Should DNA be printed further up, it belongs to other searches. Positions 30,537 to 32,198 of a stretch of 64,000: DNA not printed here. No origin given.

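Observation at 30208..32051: PNPOx-like gene coupled (ATGA) to a PNPOx::UbiA/MenA prenyltransferase fusion: a flavin/deazaflavin-linked step attached to prenylquinone synthesis?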

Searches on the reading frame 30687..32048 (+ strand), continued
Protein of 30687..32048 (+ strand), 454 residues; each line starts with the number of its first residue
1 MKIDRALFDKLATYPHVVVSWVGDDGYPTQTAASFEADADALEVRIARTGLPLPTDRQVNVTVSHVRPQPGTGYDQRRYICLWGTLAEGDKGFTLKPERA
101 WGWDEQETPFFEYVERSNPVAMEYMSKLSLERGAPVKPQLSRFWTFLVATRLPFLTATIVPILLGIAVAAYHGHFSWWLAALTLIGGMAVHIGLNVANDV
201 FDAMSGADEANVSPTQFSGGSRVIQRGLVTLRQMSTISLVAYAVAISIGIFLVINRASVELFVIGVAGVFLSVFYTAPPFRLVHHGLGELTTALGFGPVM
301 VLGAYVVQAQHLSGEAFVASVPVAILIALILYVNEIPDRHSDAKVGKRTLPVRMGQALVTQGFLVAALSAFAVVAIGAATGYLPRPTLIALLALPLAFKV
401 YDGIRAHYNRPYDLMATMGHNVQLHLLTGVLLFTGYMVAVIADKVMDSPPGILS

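Call 72: fold_search(model_id=the predicted structure, library=pdb)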
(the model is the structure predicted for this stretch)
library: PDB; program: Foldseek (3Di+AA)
matches with E <= 10: 592; with E <= 0.001: 10
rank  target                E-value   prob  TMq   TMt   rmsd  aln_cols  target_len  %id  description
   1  8djk_B                1.4e-06  1.00  0.48  0.73   4.8       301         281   19  HMGCR-UBIAD1 Complex State 2 (released 2022-08-03)
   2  7bpu_A                5.5e-05  1.00  0.44  0.65   5.7       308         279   15  Structural and mechanistic insights into the biosynthesis of Digeranylgeranylglyceryl phosphate synthase in membranes (released 2021-04-14)
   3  4tq5                  1.0e-04  1.00  0.40  0.61  10.2       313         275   14  Structure of a UbiA homolog from Archaeoglobus fulgidus (released 2014-07-16)
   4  4tq3_A                1.6e-04  1.00  0.45  0.68   5.7       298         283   12  Structure of a UbiA homolog from Archaeoglobus fulgidus bound to GPP and Mg2+ (released 2014-07-16)
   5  6m31_A                1.8e-04  1.00  0.46  0.69   5.0       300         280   15  Structural and Functional Insights into an Archaeal Lipid Synthase (released 2021-02-03)
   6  4tq4_A                2.9e-04  1.00  0.45  0.67   5.7       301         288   13  Structure of a UbiA homolog from Archaeoglobus fulgidus bound to DMAPP and Mg2+ (released 2014-07-16)
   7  4tq4_D                3.7e-04  1.00  0.45  0.67   5.7       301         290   13  Structure of a UbiA homolog from Archaeoglobus fulgidus bound to DMAPP and Mg2+ (released 2014-07-16)
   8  4tq6_B                6.7e-04  1.00  0.34  0.52   7.9       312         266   15  Structure of a UbiA homolog from Archaeoglobus fulgidus bound to Cd2+ (released 2014-07-16)
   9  4tq4_B                7.6e-04  1.00  0.46  0.66   5.7       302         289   14  Structure of a UbiA homolog from Archaeoglobus fulgidus bound to DMAPP and Mg2+ (released 2014-07-16)
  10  4tq4_C                8.7e-04  1.00  0.45  0.66   5.8       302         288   13  Structure of a UbiA homolog from Archaeoglobus fulgidus bound to DMAPP and Mg2+ (released 2014-07-16)
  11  4od4_A                1.1e-03  1.00  0.42  0.63   5.1       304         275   18  Apo structure of a UbiA homolog from Aeropyrum pernix K1 (released 2014-03-19)
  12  4tq3_B                1.5e-03  1.00  0.39  0.58   8.3       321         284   15  Structure of a UbiA homolog from Archaeoglobus fulgidus bound to GPP and Mg2+ (released 2014-07-16)
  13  4tq6_A                1.7e-03  1.00  0.43  0.68   5.7       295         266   12  Structure of a UbiA homolog from Archaeoglobus fulgidus bound to Cd2+ (released 2014-07-16)
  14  5jab_D                1.3e-02  1.00  0.17  0.50   4.0       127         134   13  Structure of the biliverdin reductase Rv2074 from Mycobacterium tuberculosis in complex with F420 (released 2016-07-13)
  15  5jab_A                1.4e-02  1.00  0.18  0.53   4.2       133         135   13  Structure of the biliverdin reductase Rv2074 from Mycobacterium tuberculosis in complex with F420 (released 2016-07-13)
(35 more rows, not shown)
